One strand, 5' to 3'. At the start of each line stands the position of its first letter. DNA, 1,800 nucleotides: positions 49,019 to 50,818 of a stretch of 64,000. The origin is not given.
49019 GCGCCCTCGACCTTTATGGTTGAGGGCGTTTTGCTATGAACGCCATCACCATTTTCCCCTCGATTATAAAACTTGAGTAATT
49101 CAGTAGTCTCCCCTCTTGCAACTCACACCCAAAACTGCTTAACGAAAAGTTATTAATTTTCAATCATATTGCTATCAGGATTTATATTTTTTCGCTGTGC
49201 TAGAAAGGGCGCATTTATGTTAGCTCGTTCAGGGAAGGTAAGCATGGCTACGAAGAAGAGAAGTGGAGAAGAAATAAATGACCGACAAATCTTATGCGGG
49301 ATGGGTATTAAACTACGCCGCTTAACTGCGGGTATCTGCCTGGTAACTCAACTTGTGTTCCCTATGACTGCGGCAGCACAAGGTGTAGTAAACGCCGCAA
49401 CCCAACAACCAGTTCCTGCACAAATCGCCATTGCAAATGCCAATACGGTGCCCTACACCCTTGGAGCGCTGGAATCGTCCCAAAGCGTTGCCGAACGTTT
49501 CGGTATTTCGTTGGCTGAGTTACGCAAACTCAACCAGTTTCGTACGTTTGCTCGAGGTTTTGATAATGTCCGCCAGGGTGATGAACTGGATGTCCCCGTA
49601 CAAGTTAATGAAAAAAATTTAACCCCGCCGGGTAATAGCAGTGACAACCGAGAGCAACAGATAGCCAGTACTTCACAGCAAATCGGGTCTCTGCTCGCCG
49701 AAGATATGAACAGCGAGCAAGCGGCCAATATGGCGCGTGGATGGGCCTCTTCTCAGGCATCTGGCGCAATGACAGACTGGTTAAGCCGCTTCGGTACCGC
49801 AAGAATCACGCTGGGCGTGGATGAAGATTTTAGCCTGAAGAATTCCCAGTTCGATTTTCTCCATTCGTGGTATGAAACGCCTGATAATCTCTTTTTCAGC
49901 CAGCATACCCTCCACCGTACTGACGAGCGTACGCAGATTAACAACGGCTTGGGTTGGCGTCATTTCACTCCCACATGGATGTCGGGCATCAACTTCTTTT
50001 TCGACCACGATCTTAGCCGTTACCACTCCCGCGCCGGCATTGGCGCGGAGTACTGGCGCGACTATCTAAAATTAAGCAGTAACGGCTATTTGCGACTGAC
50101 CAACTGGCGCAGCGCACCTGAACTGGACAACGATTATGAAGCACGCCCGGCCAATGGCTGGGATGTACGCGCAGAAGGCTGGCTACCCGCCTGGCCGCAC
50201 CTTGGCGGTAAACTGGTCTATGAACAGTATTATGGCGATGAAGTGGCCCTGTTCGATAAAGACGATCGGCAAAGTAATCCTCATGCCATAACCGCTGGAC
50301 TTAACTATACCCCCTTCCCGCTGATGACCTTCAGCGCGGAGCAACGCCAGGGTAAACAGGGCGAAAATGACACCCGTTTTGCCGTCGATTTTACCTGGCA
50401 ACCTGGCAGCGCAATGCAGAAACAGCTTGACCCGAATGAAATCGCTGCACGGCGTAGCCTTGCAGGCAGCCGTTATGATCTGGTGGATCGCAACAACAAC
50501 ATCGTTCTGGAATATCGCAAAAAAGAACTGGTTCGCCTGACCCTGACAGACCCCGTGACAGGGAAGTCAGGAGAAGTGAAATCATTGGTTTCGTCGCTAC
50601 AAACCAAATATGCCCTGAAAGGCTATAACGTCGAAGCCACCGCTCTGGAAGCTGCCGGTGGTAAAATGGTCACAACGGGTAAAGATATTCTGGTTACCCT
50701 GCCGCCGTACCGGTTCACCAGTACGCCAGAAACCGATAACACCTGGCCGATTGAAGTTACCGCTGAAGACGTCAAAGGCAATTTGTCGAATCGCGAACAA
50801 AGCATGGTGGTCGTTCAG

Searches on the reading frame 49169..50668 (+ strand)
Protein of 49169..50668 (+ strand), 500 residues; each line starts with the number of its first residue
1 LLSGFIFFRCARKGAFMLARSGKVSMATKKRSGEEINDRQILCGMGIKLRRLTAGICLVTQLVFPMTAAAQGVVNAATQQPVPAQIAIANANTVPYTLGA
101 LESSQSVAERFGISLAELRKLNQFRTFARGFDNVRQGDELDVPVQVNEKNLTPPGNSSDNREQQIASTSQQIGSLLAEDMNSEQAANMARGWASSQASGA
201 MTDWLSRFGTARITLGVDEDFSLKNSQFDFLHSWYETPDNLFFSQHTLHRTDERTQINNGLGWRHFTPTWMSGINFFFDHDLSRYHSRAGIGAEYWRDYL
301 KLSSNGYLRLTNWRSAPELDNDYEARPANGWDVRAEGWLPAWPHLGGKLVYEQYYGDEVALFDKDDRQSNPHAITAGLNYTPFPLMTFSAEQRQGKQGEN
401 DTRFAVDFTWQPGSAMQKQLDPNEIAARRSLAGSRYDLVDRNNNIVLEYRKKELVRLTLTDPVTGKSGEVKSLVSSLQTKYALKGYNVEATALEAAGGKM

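Call 76: search_protein_families(library=pfam, proteins=[window:49169-50668:+], max_evalue=0.001)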
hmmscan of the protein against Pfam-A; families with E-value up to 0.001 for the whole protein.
window:49169-50668:+ (500 aa): 1 family
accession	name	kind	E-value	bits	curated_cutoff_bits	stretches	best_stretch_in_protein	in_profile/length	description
PF11924.14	IAT_beta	-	4.9e-113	377.8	22.3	1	168-443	2-279/279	Inverse autotransporter, beta-domain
